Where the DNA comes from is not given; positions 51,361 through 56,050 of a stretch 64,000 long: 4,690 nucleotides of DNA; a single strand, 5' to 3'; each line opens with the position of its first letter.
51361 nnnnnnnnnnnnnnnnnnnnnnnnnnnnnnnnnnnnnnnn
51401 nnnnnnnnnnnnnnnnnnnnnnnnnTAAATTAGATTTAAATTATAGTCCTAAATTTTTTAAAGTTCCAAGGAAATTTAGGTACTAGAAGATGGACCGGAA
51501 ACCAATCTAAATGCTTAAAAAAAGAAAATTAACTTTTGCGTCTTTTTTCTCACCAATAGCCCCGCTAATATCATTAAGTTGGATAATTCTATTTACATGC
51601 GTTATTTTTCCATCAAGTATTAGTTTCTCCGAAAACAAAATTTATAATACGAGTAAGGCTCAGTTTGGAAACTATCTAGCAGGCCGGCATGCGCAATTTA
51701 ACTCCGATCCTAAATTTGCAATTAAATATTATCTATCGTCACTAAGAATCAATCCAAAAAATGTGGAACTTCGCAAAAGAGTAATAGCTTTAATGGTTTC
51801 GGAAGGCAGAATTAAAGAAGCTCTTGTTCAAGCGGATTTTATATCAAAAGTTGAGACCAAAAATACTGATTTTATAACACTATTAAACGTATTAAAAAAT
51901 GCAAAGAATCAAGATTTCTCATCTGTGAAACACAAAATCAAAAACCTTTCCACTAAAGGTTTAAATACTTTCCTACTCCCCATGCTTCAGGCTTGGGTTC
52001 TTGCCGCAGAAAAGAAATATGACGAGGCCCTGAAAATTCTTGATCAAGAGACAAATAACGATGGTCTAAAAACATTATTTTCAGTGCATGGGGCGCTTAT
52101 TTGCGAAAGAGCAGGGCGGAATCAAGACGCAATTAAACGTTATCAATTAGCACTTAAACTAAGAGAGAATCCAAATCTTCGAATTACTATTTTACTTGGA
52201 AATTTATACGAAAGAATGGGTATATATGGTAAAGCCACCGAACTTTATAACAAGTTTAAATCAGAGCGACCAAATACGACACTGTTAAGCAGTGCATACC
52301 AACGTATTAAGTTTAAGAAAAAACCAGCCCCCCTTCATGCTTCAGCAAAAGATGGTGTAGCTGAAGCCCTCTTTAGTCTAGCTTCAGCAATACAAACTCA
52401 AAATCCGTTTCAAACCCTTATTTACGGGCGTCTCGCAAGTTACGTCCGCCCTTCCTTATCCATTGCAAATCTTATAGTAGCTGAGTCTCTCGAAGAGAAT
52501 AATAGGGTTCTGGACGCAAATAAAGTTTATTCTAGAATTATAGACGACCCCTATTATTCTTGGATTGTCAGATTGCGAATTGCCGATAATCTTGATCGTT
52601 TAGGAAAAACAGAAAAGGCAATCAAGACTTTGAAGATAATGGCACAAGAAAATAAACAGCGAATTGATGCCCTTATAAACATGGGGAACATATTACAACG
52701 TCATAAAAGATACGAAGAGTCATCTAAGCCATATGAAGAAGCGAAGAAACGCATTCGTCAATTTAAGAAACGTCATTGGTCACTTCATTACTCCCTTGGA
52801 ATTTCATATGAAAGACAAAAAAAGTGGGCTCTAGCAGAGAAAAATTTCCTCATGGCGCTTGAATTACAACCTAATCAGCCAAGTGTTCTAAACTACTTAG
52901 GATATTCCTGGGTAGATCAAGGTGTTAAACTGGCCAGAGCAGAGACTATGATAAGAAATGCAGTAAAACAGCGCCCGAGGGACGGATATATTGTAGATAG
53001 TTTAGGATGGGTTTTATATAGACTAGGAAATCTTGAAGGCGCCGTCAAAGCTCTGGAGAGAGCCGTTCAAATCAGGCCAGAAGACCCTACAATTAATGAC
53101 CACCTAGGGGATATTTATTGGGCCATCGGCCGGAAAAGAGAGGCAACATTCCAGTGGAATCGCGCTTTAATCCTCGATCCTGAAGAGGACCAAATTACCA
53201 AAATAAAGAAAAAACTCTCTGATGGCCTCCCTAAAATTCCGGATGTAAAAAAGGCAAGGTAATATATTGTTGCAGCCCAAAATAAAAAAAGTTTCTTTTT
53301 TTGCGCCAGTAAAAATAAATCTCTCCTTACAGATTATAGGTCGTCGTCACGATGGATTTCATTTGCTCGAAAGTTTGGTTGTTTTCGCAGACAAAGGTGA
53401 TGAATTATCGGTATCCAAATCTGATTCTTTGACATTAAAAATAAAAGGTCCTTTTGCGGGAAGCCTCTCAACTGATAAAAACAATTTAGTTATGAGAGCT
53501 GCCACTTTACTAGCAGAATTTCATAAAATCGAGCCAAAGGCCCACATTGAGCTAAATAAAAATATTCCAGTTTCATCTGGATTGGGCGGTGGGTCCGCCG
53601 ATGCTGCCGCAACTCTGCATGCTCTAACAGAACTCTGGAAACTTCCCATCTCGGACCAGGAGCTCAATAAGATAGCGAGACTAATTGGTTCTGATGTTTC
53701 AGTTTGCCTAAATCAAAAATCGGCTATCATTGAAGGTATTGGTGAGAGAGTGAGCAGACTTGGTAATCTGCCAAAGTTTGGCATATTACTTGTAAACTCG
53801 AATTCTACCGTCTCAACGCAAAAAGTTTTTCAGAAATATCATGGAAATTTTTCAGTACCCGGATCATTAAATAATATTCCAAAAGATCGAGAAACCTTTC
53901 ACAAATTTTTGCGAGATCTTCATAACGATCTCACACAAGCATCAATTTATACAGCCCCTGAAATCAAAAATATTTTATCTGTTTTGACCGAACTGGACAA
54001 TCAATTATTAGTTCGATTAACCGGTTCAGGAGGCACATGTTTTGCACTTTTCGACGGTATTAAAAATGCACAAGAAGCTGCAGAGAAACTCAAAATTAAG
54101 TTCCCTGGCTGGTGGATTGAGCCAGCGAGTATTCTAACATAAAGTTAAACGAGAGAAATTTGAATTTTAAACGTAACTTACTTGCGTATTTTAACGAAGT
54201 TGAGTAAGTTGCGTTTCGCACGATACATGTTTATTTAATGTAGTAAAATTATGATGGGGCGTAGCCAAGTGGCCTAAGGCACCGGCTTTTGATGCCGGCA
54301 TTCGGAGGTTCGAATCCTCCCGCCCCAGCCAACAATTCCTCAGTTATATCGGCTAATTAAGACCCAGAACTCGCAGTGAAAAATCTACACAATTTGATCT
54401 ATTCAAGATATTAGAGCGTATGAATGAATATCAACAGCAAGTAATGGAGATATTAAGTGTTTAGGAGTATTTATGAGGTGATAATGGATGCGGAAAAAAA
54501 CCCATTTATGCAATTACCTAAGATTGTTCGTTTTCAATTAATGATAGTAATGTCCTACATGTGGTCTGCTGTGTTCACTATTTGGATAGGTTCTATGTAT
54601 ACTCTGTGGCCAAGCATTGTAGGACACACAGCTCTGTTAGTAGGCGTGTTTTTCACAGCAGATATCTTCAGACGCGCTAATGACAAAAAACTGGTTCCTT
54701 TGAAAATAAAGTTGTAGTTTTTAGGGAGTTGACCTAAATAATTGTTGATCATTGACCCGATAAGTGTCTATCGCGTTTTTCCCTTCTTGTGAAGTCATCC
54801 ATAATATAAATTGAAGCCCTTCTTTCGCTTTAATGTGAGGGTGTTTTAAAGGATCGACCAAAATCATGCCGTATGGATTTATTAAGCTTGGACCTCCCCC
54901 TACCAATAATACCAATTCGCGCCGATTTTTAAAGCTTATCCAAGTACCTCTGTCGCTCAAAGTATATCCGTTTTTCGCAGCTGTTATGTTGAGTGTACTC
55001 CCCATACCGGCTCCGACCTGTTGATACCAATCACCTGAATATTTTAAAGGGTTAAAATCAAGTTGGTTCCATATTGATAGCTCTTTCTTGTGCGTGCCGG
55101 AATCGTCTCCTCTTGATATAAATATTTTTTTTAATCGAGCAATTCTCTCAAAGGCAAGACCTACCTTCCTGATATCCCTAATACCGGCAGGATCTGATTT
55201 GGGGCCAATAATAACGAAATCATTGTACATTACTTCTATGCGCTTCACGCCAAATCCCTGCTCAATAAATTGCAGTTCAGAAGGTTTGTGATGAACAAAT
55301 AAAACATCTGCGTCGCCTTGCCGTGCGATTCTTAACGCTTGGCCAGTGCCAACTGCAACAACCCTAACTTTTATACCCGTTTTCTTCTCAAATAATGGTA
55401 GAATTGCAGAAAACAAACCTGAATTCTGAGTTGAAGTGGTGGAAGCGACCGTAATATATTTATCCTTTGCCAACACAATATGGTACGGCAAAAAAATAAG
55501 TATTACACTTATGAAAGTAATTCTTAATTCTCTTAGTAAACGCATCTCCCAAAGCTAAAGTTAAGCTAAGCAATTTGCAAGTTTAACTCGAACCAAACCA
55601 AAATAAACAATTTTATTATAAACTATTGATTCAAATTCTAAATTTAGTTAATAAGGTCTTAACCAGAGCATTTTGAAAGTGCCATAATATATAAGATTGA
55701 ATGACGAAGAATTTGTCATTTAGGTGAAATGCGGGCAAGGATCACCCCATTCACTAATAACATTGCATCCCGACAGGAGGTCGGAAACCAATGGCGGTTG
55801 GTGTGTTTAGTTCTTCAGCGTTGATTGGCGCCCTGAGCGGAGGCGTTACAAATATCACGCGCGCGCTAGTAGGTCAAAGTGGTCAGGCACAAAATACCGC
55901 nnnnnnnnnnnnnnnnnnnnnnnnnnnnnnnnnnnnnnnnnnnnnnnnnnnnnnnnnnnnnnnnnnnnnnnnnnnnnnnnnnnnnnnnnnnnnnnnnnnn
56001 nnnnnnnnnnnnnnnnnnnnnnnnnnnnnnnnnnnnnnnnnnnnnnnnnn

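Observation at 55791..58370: Orphan 859-aa flagellin-like gene whose variable core is a tandem pair of PPC-like modules, in a G+C-rich ORF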

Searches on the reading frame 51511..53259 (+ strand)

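Call 12: search_protein_families(library=pfam, proteins=[window:51511-53259:+], max_evalue=0.001)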
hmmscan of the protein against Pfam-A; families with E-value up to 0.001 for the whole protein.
window:51511-53259:+ (583 aa): 21 families
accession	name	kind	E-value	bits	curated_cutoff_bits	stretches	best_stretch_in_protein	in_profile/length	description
PF07719.23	TPR_2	-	3.2e-32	108.4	27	2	498-525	7-34/34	Tetratricopeptide repeat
PF00515.34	TPR_1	-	1.4e-26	91.6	27.8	2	425-455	3-33/34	Tetratricopeptide repeat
PF13428.12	TPR_14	-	3.5e-22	77.1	23.5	0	497-533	6-42/44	Tetratricopeptide repeat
PF13424.12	TPR_12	-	4.3e-21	75.3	30.1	1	386-453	4-75/77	Tetratricopeptide repeat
PF13432.12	TPR_16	-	1.2e-19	70.8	32.7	1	474-526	13-65/65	Tetratricopeptide repeat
PF13414.12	TPR_11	-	1.3e-17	63.6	26.8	1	501-540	3-42/42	TPR repeat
PF14559.12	TPR_19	-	1.5e-17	64.1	25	0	504-564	3-63/68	Tetratricopeptide repeat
PF13181.12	TPR_8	-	1e-16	60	25.7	0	498-525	7-34/34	Tetratricopeptide repeat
PF13176.12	TPR_7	-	2.3e-14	52.6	27.9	0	195-224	6-35/36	Tetratricopeptide repeat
PF09976.15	TPR_21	-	5.5e-14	52.8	25.5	1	129-219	85-177/193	Tetratricopeptide repeat-like domain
PF13174.12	TPR_6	-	2e-12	47.3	26.3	0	498-523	6-31/33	Tetratricopeptide repeat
PF23914.1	TPR_CcmH_CycH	-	1.2e-08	35.4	42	0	436-525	63-154/158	Cytochrome c-type biogenesis protein H TPR domain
PF13431.12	TPR_17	-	1.6e-08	34.6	24.4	0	446-465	2-21/34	Tetratricopeptide repeat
PF13374.12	TPR_10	-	3.1e-07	30.6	27.5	0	497-522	7-32/42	Tetratricopeptide repeat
PF13371.12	TPR_9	-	3.6e-07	30.5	35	1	475-528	12-65/73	Tetratricopeptide repeat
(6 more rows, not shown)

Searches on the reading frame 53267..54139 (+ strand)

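Call 12: search_protein_families(library=pfam, proteins=[window:53267-54139:+], max_evalue=0.001)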
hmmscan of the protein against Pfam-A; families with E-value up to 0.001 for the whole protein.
window:53267-54139:+ (291 aa): 3 families
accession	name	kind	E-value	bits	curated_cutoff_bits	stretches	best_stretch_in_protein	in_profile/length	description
PF00288.32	GHMP_kinases_N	-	3.9e-18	65.9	22.3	1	73-148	1-84/87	GHMP kinases N terminal domain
PF08544.19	GHMP_kinases_C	-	2.2e-09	38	21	1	206-280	8-84/85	GHMP kinases C terminal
PF22700.2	MVD-like_N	-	4.7e-06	26.8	27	1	72-140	62-131/157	Diphosphomevalonate decarboxylase-like N-terminal domain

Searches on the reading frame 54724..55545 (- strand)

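Call 12: search_protein_families(library=pfam, proteins=[window:54724-55545:-], max_evalue=0.001)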
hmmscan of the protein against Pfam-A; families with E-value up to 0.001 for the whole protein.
window:54724-55545:- (274 aa): 3 families
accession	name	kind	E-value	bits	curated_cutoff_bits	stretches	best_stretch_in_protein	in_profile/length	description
PF12849.12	PBP_like_2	-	3.6e-41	142.1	27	1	33-254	13-267/267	PBP superfamily domain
PF13531.11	SBP_bac_11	-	5.3e-10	39.9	25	1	33-128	3-99/227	Bacterial extracellular solute-binding protein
PF01547.30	SBP_bac_1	-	9e-05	23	26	0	45-98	10-69/307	Bacterial extracellular solute-binding protein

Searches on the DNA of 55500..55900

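Call 83: search_rna_families(source=window, start=55500, end=55900, threshold=evalue, max_evalue=10, show_alignments=2)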
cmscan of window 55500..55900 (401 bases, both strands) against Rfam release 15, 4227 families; matches with E-value up to 10: 1.
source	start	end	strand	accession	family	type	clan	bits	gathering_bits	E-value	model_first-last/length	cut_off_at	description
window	55722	55786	+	RF02948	cow-rumen-4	Gene; sRNA;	-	20.7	48.5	0.54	1-64/64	no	cow-rumen-4 RNA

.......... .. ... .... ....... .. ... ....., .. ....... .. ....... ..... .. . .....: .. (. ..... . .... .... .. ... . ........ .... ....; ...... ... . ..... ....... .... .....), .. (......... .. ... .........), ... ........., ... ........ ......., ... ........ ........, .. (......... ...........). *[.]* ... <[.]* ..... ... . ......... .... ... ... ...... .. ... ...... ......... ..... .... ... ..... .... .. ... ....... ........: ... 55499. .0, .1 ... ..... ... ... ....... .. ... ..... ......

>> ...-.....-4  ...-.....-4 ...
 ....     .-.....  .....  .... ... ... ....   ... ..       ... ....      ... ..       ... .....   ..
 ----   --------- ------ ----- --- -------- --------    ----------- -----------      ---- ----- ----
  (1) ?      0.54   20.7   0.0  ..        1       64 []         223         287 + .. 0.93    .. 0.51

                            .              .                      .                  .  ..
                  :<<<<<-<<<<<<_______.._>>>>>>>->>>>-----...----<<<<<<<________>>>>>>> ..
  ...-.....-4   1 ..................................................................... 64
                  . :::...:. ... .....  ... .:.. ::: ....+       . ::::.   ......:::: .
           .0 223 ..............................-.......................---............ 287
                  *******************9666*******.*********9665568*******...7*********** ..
